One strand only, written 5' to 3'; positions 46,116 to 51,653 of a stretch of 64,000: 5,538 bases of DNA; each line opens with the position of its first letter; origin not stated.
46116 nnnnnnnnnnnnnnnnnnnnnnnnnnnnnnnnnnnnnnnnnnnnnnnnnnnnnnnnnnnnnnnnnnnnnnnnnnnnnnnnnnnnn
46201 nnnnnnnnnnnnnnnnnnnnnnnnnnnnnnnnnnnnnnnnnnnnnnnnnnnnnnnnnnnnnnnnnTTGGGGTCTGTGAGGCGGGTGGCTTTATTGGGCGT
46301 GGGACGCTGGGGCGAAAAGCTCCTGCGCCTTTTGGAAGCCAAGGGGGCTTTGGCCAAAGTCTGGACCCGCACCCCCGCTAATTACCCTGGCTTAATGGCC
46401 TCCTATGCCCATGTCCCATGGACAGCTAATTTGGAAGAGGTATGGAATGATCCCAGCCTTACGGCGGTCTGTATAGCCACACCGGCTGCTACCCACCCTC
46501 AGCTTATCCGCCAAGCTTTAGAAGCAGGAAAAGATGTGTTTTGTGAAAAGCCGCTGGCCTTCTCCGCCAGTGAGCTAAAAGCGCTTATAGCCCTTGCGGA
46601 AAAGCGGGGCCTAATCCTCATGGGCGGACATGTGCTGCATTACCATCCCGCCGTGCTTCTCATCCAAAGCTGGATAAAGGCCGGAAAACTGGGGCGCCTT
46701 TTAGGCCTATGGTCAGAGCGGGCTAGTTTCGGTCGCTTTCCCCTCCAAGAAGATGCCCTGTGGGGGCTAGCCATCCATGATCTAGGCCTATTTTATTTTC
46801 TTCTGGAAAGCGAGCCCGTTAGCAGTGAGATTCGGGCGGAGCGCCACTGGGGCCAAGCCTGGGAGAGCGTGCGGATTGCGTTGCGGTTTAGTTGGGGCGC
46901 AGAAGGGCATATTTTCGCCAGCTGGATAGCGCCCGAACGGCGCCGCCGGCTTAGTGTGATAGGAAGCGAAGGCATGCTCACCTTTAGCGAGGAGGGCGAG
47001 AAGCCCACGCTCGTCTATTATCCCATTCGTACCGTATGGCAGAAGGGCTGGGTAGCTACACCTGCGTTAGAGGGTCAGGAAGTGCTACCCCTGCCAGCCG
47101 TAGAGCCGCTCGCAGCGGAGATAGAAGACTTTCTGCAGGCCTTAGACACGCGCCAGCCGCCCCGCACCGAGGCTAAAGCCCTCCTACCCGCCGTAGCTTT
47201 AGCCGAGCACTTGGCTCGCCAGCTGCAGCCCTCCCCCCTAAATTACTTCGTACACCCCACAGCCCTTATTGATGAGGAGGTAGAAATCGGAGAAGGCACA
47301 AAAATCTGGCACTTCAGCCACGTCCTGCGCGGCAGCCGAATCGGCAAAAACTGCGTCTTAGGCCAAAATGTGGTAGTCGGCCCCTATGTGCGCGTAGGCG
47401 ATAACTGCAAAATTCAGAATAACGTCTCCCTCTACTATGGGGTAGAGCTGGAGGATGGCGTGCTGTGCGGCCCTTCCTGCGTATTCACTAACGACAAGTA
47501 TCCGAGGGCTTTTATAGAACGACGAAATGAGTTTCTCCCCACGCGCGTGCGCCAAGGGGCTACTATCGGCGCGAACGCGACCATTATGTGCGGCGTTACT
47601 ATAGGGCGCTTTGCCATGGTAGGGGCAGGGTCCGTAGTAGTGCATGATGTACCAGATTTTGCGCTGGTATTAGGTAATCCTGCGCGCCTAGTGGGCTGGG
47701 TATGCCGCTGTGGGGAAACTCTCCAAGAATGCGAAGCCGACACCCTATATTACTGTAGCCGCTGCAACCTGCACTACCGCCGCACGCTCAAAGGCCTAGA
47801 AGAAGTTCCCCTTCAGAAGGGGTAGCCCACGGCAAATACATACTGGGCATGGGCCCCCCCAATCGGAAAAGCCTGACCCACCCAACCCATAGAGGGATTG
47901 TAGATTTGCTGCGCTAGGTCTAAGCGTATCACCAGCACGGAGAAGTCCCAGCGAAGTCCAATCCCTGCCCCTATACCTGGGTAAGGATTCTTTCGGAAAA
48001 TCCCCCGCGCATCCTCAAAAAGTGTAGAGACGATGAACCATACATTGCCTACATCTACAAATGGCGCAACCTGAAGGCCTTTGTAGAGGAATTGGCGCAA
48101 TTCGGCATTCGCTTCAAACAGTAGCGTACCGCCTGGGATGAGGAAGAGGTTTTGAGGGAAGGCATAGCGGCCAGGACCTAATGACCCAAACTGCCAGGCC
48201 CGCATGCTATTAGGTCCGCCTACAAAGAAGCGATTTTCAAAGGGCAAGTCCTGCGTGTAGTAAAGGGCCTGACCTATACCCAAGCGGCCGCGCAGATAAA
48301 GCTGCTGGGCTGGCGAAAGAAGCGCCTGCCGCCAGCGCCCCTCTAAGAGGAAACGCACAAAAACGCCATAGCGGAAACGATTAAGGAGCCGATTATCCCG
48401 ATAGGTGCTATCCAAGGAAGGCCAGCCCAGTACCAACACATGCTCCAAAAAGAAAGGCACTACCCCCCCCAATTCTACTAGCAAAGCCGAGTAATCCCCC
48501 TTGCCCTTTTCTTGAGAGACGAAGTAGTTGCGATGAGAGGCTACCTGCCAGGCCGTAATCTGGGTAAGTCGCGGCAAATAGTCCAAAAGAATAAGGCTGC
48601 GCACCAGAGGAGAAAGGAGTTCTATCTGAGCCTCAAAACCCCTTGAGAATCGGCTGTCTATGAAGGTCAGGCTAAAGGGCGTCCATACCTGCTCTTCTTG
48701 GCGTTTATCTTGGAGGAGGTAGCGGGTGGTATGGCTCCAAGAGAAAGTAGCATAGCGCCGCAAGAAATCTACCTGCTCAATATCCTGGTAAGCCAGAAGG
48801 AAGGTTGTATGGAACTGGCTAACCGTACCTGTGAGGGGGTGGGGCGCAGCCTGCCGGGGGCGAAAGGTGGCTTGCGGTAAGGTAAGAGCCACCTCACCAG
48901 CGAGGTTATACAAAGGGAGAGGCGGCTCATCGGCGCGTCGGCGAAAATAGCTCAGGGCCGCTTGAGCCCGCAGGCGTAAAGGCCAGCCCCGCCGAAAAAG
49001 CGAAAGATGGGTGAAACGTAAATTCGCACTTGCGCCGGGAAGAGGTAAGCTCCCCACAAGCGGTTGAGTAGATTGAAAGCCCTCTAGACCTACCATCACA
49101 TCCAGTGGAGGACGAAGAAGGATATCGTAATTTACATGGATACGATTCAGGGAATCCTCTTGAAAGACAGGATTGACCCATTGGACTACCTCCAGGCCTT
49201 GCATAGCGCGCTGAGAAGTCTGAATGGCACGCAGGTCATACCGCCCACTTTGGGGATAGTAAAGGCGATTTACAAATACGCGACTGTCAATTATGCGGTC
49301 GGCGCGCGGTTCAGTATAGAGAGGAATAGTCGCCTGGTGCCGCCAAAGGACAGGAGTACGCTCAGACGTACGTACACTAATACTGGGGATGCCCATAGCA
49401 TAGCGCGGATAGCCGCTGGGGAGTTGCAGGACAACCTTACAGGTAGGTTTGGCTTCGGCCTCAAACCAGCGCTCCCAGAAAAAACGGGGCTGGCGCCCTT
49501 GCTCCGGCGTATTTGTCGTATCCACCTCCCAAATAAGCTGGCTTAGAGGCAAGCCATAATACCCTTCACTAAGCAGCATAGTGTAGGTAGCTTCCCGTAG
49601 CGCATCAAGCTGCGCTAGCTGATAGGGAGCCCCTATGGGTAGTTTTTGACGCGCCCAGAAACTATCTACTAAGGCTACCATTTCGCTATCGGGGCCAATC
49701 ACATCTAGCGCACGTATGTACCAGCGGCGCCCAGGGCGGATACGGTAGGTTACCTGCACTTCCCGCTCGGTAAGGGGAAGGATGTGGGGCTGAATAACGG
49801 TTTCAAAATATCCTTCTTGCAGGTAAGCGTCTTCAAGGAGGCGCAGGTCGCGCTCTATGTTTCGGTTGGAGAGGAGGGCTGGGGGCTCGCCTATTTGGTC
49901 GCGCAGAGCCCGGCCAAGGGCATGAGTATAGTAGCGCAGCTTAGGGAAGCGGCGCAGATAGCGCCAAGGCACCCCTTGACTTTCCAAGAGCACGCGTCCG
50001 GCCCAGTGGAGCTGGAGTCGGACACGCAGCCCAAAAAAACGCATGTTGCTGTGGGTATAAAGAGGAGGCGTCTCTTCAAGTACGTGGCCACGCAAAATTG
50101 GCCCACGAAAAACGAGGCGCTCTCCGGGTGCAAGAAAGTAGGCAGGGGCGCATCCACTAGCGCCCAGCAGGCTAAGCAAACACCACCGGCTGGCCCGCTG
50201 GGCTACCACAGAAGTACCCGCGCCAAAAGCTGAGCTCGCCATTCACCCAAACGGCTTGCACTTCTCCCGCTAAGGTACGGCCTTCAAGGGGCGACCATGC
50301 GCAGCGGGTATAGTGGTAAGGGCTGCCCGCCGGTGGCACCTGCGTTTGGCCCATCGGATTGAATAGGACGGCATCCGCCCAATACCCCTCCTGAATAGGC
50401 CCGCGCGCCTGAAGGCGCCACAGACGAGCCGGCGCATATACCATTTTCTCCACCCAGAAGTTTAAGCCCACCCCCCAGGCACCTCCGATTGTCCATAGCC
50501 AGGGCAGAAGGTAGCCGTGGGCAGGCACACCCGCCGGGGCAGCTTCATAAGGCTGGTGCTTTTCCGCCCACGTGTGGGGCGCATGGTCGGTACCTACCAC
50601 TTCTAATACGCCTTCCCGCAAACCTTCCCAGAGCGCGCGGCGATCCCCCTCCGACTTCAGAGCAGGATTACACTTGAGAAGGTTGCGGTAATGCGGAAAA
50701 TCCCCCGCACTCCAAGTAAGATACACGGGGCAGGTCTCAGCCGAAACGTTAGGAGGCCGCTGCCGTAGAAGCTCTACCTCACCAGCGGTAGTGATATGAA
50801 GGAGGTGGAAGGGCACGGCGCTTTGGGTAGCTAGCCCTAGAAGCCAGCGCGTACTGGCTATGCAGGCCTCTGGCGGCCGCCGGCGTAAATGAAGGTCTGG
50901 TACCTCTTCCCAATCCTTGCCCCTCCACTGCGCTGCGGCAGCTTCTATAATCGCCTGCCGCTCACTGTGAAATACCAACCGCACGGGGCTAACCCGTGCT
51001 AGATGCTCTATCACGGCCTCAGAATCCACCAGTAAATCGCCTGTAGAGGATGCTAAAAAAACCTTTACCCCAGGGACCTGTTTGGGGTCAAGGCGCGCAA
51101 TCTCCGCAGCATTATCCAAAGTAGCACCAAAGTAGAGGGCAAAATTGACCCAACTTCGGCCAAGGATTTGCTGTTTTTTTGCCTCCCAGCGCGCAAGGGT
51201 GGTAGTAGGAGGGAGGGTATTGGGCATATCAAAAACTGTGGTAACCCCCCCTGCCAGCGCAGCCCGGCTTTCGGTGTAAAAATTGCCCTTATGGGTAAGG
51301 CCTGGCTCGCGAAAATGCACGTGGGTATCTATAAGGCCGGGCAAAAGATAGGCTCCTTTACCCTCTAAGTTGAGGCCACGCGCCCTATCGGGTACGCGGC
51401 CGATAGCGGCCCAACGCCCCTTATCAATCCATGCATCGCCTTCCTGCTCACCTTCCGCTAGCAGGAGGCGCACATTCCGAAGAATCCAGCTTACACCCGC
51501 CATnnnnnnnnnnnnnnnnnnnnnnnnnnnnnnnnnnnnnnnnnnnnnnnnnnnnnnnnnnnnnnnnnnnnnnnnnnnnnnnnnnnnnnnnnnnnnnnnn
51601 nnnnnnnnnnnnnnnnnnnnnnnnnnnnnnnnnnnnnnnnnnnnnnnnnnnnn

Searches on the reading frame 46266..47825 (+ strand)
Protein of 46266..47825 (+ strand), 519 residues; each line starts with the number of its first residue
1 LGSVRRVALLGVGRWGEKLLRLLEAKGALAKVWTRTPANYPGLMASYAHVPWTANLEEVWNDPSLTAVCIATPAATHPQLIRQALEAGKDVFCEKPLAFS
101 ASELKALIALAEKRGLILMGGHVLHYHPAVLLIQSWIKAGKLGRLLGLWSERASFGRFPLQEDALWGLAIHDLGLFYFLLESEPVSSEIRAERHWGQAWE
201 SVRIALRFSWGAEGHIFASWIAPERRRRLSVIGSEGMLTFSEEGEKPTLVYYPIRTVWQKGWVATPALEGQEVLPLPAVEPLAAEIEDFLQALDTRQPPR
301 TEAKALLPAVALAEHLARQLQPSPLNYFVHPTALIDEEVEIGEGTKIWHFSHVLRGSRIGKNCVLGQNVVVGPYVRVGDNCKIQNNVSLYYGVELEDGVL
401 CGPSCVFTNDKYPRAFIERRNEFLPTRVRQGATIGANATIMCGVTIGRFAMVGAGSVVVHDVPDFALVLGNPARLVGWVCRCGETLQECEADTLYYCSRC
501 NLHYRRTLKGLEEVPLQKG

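Call 19: search_protein_families(library=pfam, proteins=[window:46266-47825:+], max_evalue=0.001)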
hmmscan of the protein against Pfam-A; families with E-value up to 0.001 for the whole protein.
window:46266-47825:+ (519 aa): 6 families
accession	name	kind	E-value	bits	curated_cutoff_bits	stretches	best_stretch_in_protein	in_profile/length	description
PF01408.29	GFO_IDH_MocA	-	8.2e-24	85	24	1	6-122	2-120/120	Oxidoreductase family, NAD-binding Rossmann fold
PF00132.30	Hexapep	-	7.9e-22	76.4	27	2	339-372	2-35/36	Bacterial transferase hexapeptide (six repeats)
PF14602.12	Hexapep_2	-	3.9e-13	49.3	27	2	358-390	3-33/34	Hexapeptide repeat of succinyl-transferase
PF22725.1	GFO_IDH_MocA_C3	-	9e-11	42.3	27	1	133-238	4-123/124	GFO/IDH/MocA C-terminal domain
PF25084.1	LbH_EIF2B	-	6.6e-09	36.2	54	1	330-408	13-94/105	EIF2B subunit epsilon LbH domain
PF25087.1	GMPPB_C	-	4.3e-06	26.8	39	1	367-431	3-66/110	GMPPB C-terminal domain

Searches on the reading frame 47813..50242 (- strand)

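Call 19: search_protein_families(library=pfam, proteins=[window:47813-50242:-], max_evalue=0.001)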
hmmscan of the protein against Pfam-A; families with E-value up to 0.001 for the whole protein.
window:47813-50242:- (809 aa): 2 families
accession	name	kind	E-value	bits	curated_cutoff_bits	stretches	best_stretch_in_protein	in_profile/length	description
PF01103.29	Omp85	-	7.5e-20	72.1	24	1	628-782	155-308/325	Omp85 superfamily domain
PF07244.20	POTRA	-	5.8e-07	30.6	21.3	1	113-171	19-79/79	Surface antigen variable number repeat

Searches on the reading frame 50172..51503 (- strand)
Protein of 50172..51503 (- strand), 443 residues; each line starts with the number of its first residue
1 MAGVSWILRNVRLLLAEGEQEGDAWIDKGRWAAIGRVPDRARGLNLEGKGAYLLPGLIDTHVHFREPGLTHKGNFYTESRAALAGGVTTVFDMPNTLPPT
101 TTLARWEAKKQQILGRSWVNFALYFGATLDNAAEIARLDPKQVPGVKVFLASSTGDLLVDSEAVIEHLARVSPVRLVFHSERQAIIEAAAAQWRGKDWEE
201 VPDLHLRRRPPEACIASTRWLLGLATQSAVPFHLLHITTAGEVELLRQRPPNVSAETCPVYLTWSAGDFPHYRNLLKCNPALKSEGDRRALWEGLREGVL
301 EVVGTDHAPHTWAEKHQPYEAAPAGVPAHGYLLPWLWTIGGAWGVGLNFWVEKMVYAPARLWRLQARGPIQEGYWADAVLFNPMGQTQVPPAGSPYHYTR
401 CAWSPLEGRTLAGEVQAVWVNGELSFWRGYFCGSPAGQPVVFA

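Call 19: search_protein_families(library=pfam, proteins=[window:50172-51503:-], max_evalue=0.001)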
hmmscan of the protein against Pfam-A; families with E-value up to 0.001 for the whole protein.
window:50172-51503:- (443 aa): 2 families
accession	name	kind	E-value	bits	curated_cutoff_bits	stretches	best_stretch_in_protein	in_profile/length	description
PF01979.26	Amidohydro_1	-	1.8e-14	54.2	25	2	52-119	1-81/345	Amidohydrolase family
PF07969.17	Amidohydro_3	-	2.6e-06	27.6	29.7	0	295-423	363-469/472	Amidohydrolase family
